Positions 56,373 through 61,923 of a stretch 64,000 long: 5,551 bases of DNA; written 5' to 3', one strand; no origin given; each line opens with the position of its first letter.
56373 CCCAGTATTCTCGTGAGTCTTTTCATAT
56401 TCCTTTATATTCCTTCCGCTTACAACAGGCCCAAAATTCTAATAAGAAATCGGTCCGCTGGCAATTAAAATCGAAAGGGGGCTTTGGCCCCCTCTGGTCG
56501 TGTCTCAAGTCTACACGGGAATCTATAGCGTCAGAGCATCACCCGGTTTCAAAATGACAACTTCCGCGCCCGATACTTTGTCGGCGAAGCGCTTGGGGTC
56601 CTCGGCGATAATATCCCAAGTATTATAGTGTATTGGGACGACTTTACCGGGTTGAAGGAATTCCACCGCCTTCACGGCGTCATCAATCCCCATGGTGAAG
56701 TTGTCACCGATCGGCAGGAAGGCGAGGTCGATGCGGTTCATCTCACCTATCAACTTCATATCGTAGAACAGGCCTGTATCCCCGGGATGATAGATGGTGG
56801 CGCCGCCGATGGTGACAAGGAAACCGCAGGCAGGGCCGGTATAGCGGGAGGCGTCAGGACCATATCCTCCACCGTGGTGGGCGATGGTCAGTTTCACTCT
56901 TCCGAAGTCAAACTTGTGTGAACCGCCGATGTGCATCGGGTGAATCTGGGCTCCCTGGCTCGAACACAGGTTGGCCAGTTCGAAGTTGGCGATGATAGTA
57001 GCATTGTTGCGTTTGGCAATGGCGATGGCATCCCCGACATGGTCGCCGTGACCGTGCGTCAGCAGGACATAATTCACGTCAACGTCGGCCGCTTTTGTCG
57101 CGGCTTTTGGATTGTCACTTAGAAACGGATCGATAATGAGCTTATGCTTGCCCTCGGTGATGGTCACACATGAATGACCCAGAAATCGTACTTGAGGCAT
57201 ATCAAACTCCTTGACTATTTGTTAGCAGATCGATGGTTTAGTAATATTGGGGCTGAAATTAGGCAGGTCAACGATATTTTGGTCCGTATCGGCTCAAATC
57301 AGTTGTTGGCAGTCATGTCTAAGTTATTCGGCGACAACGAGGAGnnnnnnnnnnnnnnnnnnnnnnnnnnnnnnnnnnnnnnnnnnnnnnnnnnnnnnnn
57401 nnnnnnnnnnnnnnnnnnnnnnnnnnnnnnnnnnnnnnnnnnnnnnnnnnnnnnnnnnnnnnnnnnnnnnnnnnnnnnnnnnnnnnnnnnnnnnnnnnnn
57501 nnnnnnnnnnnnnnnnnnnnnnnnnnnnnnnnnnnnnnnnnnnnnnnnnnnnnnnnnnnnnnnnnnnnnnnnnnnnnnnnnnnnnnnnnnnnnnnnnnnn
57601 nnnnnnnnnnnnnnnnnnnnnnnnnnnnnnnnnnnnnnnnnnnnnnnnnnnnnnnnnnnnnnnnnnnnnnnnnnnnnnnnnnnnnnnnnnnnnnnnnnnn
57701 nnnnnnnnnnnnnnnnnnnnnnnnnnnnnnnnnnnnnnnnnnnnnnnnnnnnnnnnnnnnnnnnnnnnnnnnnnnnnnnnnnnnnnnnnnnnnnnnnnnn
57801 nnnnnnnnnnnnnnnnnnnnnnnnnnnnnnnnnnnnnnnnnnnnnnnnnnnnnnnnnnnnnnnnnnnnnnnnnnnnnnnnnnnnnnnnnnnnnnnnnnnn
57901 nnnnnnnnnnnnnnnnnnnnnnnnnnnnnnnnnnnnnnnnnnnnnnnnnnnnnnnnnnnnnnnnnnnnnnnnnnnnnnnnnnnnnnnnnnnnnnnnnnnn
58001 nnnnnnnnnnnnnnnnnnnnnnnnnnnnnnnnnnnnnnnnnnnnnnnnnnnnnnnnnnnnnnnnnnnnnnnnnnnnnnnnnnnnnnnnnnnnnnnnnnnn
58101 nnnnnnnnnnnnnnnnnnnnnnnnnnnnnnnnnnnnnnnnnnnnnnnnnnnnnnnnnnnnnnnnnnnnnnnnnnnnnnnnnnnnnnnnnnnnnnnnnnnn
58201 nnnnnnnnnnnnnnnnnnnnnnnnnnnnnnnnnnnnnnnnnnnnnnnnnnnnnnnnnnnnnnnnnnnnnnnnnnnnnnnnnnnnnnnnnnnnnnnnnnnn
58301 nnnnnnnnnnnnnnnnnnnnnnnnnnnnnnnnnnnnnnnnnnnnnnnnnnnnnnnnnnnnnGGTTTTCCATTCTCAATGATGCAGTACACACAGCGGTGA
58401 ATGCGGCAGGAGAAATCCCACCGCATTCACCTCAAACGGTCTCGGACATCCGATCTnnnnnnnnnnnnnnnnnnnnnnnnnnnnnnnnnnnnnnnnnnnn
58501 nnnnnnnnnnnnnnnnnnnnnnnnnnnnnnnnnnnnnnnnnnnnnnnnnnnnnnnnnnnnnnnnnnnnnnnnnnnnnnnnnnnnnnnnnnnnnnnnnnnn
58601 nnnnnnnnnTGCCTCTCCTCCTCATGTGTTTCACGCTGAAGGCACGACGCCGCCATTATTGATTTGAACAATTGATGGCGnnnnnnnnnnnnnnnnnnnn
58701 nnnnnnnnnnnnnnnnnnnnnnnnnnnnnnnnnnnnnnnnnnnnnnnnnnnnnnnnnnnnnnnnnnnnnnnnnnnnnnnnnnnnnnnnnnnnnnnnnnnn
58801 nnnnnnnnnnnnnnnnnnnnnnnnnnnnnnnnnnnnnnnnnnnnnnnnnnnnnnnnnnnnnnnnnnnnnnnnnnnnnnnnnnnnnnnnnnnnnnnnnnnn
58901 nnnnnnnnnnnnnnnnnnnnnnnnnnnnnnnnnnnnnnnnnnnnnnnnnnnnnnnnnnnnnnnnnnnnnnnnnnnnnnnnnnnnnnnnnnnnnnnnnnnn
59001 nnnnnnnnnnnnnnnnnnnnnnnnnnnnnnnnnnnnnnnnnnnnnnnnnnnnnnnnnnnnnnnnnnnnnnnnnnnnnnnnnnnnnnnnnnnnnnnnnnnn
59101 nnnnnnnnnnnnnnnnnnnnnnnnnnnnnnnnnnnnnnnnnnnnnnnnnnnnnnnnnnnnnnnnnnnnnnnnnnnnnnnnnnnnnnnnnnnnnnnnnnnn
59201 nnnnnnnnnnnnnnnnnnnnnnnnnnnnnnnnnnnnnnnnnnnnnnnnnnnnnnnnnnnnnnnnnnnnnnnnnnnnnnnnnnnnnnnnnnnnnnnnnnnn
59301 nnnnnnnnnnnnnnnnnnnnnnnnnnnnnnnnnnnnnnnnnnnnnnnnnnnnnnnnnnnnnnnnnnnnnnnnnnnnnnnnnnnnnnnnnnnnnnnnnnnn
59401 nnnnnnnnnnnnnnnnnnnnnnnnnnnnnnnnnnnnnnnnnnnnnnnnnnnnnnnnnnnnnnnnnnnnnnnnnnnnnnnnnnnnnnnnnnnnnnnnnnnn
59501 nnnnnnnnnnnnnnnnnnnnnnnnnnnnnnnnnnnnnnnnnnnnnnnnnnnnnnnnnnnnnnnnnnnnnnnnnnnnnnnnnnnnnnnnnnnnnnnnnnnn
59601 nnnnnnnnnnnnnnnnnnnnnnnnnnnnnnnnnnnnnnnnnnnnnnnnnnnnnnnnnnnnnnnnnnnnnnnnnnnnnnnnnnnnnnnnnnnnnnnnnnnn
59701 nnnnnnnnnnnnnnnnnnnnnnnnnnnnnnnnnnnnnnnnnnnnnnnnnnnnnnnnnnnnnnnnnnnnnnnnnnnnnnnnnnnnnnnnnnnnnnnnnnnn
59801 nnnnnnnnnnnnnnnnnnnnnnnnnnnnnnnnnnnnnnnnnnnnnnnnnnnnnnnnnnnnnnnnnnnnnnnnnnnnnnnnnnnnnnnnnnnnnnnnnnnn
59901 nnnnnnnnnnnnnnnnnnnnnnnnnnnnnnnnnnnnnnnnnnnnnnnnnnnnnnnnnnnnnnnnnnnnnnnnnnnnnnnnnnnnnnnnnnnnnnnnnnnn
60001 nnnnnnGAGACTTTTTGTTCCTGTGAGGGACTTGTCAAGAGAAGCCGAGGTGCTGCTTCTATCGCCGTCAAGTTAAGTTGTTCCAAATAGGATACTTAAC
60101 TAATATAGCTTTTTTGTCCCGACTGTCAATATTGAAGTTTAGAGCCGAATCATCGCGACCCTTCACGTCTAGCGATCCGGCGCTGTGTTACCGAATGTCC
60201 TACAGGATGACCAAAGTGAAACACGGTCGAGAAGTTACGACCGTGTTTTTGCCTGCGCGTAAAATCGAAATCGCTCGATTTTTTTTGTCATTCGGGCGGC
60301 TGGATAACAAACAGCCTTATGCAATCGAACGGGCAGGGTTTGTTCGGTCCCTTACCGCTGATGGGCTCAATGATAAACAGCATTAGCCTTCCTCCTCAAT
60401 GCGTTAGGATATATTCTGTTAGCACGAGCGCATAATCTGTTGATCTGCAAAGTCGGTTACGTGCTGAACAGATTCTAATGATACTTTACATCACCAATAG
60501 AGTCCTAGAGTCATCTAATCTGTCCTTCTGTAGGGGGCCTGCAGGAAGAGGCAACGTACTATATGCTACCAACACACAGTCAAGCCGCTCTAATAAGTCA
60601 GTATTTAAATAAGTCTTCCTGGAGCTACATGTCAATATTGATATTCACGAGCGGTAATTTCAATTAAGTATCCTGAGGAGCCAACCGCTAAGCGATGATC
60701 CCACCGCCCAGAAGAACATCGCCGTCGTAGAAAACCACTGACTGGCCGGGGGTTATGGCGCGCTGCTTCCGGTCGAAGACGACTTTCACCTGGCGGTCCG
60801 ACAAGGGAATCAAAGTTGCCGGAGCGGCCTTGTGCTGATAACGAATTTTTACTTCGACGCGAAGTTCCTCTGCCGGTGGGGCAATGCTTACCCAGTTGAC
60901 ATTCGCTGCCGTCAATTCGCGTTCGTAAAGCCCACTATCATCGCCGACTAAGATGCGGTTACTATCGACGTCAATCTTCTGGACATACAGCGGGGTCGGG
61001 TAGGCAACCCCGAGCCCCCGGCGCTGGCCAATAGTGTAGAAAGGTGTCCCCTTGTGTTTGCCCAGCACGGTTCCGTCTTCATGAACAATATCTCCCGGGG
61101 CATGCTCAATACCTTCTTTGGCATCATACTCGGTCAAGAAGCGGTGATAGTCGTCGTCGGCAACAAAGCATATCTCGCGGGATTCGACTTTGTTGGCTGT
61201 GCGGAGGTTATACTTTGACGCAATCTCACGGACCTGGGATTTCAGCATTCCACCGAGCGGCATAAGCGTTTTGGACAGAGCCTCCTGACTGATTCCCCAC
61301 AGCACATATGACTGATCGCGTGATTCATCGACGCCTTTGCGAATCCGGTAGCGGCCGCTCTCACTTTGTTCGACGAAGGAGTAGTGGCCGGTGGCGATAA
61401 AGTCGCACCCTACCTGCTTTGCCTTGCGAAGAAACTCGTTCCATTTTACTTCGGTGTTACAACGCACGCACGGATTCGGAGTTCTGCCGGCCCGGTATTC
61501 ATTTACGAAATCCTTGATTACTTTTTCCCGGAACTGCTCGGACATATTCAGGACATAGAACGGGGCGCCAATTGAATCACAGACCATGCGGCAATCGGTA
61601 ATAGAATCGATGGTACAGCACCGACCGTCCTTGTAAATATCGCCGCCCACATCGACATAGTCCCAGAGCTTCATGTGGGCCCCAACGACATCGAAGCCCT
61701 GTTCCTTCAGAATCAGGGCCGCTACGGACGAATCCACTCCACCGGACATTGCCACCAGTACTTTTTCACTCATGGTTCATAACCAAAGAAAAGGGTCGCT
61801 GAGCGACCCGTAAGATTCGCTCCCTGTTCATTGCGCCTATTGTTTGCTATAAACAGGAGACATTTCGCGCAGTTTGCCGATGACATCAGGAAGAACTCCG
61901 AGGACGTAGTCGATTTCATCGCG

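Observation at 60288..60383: Precursor A: minimal two-Cys paralog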

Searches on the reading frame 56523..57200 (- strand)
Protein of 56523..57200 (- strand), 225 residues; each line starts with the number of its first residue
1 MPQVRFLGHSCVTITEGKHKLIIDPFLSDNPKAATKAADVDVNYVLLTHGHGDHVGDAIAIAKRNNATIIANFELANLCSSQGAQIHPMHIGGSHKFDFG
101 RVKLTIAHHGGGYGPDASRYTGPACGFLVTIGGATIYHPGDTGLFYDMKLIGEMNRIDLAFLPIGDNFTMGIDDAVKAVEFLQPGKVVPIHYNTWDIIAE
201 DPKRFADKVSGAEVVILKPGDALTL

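Call 3: search_protein_families(library=ncbifam, proteins=[window:56523-57200:-], max_evalue=0.1)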
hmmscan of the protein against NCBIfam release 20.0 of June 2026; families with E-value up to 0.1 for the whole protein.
window:56523-57200:- (225 aa): 15 families
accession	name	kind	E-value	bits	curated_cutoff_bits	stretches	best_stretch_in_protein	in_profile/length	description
NF001911.0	PRK00685.1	equivalog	1.2e-88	296.5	144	1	3-224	2-227/228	metal-dependent hydrolase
NF008688.0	PRK11709.1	equivalog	2.3e-09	36.6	306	1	124-204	210-295/355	L-ascorbate 6-phosphate lactonase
NF012229.1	bla_class_B_core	domain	1.7e-08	34.7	100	1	32-117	42-133/139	metallo-beta-lactamase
NF033106.1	blaL1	exception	2e-06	27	560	1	26-85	83-141/290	L1 family subclass B3 metallo-beta-lactamase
NF033088.2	bla_subclass_B1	equivalog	6.8e-06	25.9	200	1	34-117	61-143/217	subclass B1 metallo-beta-lactamase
TIGR03413.1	GSH_gloB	equivalog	7.2e-06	25.5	200.8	1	16-74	18-76/248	hydroxyacylglutathione hydrolase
NF033105.1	bla_subclass_B3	equivalog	6.7e-05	22.3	240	1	41-81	61-101/257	subclass B3 metallo-beta-lactamase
NF040644.1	blaPAM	exception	0.00018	20.7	615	1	22-94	78-146/287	PAM family subclass B3 metallo-beta-lactamase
NF000469.2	CAR_gen_B3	exception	0.00092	18.3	500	1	39-70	110-141/311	CAR family subclass B3 metallo-beta-lactamase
NF000438.2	blaPOM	exception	0.0011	18.3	610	1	37-92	91-144/286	POM family subclass B3 metallo-beta-lactamase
NF040470.1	blaEAM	exception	0.0014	17.7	660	1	38-73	116-151/318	EAM family subclass B3 metallo-beta-lactamase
TIGR04559.1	SoxH_rel_PQQ_2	hypoth_equivalog_domain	0.0028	17.1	280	1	32-81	58-106/283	quinoprotein relay system zinc metallohydrolase 2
NF000287.1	SMB1_fam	exception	0.0041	16.5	400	1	41-72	82-113/280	SMB-1 family subclass B3 metallo-beta-lactamase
NF041804.1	MBL_fold_SolJ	exception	0.006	15.8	350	1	19-69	30-81/224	solanimycin biosynthesis MBL-fold hydrolase SolJ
NF000444.3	blaEBR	exception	0.084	12.4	475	0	39-117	82-159/234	EBR family subclass B1 metallo-beta-lactamase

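Call 4: search_protein_families(library=pfam, proteins=[window:56523-57200:-], max_evalue=0.1)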
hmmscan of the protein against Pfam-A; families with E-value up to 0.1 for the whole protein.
window:56523-57200:- (225 aa): 3 families
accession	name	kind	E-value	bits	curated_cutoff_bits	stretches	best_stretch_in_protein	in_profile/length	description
PF12706.13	Lactamase_B_2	-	2.3e-26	93.1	27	1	20-192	2-200/200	Beta-lactamase superfamily domain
PF13483.12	Lactamase_B_3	-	3.8e-25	89.2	24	1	3-191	1-160/160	Beta-lactamase superfamily domain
PF00753.33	Lactamase_B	-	7.6e-12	46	22.7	1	6-163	3-162/196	Metallo-beta-lactamase superfamily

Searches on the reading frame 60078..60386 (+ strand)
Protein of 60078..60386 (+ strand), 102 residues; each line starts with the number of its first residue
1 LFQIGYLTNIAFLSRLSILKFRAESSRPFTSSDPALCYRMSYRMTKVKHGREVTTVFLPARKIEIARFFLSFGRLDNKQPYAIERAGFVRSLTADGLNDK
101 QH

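Call 56: search_protein_families(library=pfam, proteins=[window:60078-60386:+], max_evalue=1)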
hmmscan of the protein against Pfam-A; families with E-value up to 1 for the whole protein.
window:60078-60386:+ (102 aa): 1 family
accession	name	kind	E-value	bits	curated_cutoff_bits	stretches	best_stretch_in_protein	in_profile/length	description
PF14605.12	Nup35_RRM_2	-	0.24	11.7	27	0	58-78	10-30/53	Nup53/35/40-type RNA recognition motif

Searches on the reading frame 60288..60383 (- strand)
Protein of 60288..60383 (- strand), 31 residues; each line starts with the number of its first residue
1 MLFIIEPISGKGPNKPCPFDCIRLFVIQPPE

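Call 3: search_protein_families(library=ncbifam, proteins=[window:60288-60383:-], max_evalue=0.1)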
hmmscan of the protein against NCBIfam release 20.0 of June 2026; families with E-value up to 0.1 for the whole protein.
window:60288-60383:- (31 aa): 0 families

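Call 4: search_protein_families(library=pfam, proteins=[window:60288-60383:-], max_evalue=0.1)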
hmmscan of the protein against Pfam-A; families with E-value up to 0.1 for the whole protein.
window:60288-60383:- (31 aa): 0 families

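Call 40: find_encoding_contigs(protein=window:60288-60383:-, flank=3000, max_places=10)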
Protein window:60288-60383:- (31 aa): no gene with exactly this product is on record in the collection.

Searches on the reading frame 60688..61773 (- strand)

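Call 3: search_protein_families(library=ncbifam, proteins=[window:60688-61773:-], max_evalue=0.1)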
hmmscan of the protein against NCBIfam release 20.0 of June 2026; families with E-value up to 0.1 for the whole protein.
window:60688-61773:- (361 aa): 19 families
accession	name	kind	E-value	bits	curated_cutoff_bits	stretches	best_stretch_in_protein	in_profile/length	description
NF001138.1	PRK00143.1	equivalog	6.4e-134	446.3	284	1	4-360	1-345/345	tRNA 2-thiouridine(34) synthase MnmA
TIGR00420.1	trmU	equivalog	1.5e-106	356.2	236.95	1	4-360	2-351/351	tRNA 2-thiouridine(34) synthase MnmA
NF011258.0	PRK14664.1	equivalog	8.3e-85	285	680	1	3-361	6-346/362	tRNA 2-thiouridine(34) synthase MnmA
NF011259.0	PRK14665.1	equivalog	2.5e-68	230.6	364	1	3-360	6-358/360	tRNA 2-thiouridine(34) synthase MnmA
NF049949.1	tRNAsynTtuAPyrococ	equivalog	1.1e-06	28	450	1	2-131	47-156/292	tRNA-5-methyluridine(54) 2-sulfurtransferase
TIGR00268.2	TIGR00268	equivalog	4.8e-05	22.7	150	0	3-19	14-30/259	ATP-dependent sacrificial sulfur transferase LarE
TIGR00342.1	TIGR00342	equivalog_domain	0.00024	20.3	264.5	1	2-36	172-206/373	tRNA uracil 4-sulfurtransferase ThiI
NF000848.1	PRK00074.1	equivalog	0.00077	18.2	400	1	2-24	213-235/512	glutamine-hydrolyzing GMP synthase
NF003385.0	PRK04527.1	equivalog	0.002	16.8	603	1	2-129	3-117/401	argininosuccinate synthase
NF010587.0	PRK13980.1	equivalog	0.0027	16.9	255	0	3-25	32-54/267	NAD+ synthase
TIGR00884.1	guaA_Cterm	equivalog_domain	0.0036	16.7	338.75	1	3-24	17-38/310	glutamine-hydrolyzing GMP synthase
TIGR02432.1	lysidine_TilS_N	equivalog_domain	0.0037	17.2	93.6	0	4-190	1-165/189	tRNA lysidine(34) synthetase TilS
NF011155.0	PRK14561.1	equivalog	0.0046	16.7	207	1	4-29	2-26/195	hypothetical protein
NF006222.0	PRK08349.1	subfamily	0.0058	16.5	251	1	4-36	2-34/198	hypothetical protein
TIGR00032.1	argG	equivalog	0.0068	15.8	268.2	1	4-34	1-31/394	argininosuccinate synthase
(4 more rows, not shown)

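Call 4: search_protein_families(library=pfam, proteins=[window:60688-61773:-], max_evalue=0.1)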
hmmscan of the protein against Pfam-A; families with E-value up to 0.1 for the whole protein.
window:60688-61773:- (361 aa): 8 families
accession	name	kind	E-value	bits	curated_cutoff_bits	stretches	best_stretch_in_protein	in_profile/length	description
PF03054.22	tRNA_Me_trans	-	7.7e-73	244.9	20.6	1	3-205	1-201/202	tRNA methyl transferase HUP domain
PF20258.4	tRNA_Me_trans_C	-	1.3e-24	86.7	20.6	1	285-360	2-77/77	Aminomethyltransferase beta-barrel domain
PF20259.3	tRNA_Me_trans_M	-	1.7e-19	69.6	27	1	220-278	6-66/66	tRNA methyl transferase PRC-barrel domain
PF02568.20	ThiI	-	0.00057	20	20.5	1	2-35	3-36/197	Thiamine biosynthesis protein (ThiI)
PF02540.23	NAD_synthase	-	0.014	14.9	21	0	3-23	19-39/242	NAD synthase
PF00764.25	Arginosuc_synth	-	0.015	15.8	27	1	4-36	1-34/162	Arginosuccinate synthase N-terminal HUP domain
PF24167.1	DUF7411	-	0.019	15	28.7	0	4-29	2-26/194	Family of unknown function (DUF7411)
PF06508.19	QueC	-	0.039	13.9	22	0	4-30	1-27/210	Queuosine biosynthesis protein QueC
